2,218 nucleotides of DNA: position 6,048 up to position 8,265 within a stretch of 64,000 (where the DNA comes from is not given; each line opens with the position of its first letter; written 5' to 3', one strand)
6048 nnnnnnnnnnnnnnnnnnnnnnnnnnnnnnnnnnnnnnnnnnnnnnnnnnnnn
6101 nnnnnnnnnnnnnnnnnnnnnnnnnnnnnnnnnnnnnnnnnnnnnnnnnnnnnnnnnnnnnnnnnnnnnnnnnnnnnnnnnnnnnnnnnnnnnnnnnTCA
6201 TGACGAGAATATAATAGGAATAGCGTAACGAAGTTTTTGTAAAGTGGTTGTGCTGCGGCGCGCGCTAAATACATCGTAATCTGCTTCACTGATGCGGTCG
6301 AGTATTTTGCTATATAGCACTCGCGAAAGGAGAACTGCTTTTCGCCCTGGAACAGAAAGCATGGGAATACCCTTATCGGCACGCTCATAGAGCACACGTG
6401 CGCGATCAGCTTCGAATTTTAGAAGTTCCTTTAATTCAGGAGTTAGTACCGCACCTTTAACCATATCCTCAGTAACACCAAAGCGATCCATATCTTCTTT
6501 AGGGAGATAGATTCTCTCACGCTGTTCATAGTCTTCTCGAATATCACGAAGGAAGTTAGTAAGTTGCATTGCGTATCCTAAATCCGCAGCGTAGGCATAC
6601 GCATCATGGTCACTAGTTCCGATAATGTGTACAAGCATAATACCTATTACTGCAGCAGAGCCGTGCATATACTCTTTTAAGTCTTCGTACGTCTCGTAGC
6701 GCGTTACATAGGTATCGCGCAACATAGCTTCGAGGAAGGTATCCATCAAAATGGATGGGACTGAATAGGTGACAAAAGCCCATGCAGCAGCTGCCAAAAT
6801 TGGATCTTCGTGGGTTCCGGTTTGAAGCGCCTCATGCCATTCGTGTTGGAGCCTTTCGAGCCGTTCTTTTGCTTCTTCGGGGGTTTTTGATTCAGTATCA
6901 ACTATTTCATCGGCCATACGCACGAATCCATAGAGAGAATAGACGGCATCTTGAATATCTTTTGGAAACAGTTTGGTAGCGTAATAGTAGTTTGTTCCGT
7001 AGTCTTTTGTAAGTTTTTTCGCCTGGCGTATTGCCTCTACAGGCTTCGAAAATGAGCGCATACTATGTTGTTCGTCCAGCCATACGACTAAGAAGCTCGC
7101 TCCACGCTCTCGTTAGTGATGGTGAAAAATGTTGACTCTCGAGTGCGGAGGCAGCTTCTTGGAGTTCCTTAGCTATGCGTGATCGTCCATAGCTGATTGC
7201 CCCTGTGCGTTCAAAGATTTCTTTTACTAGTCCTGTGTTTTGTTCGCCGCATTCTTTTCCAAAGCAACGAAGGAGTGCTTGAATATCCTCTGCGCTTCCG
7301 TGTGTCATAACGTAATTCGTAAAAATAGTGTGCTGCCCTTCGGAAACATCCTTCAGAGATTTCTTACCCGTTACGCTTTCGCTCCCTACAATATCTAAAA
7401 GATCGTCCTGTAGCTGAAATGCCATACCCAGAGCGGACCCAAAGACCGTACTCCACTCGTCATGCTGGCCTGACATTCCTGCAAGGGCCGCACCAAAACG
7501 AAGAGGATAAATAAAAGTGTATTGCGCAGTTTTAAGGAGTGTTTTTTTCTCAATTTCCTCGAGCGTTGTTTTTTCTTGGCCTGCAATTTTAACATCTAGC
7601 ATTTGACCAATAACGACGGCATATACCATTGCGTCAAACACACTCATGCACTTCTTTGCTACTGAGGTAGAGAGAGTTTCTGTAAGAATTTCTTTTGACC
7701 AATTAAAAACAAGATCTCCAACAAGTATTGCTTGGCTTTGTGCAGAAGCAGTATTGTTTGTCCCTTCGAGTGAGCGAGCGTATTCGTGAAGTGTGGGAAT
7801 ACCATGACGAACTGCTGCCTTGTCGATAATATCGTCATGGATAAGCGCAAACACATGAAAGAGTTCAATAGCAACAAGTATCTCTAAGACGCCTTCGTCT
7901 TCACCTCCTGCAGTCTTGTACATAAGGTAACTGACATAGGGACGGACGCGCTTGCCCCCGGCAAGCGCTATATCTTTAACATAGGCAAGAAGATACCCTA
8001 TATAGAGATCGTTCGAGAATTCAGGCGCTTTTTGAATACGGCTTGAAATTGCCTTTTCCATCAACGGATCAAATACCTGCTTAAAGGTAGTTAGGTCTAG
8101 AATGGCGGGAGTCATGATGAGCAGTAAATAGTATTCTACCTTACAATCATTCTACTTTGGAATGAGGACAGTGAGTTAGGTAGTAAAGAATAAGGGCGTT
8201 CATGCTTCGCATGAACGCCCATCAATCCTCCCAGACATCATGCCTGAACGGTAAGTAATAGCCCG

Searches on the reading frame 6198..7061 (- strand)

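Call 58: search_protein_families(library=pfam, proteins=[window:6198-7061:-], max_evalue=0.00001)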
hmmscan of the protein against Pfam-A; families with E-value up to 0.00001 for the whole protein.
window:6198-7061:- (287 aa): 1 family
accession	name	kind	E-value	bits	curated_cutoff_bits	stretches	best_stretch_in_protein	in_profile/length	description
PF00494.24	SQS_PSY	-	1.2e-68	232.1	26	1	19-272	2-260/263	Squalene/phytoene synthase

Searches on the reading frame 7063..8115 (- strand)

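Call 58: search_protein_families(library=pfam, proteins=[window:7063-8115:-], max_evalue=0.00001)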
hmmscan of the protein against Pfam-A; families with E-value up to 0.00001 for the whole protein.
window:7063-8115:- (350 aa): 1 family
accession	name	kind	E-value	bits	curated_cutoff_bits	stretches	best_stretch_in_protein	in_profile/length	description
PF00348.22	polyprenyl_synt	-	2.6e-49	168.2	27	1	44-301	6-248/251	Polyprenyl synthetase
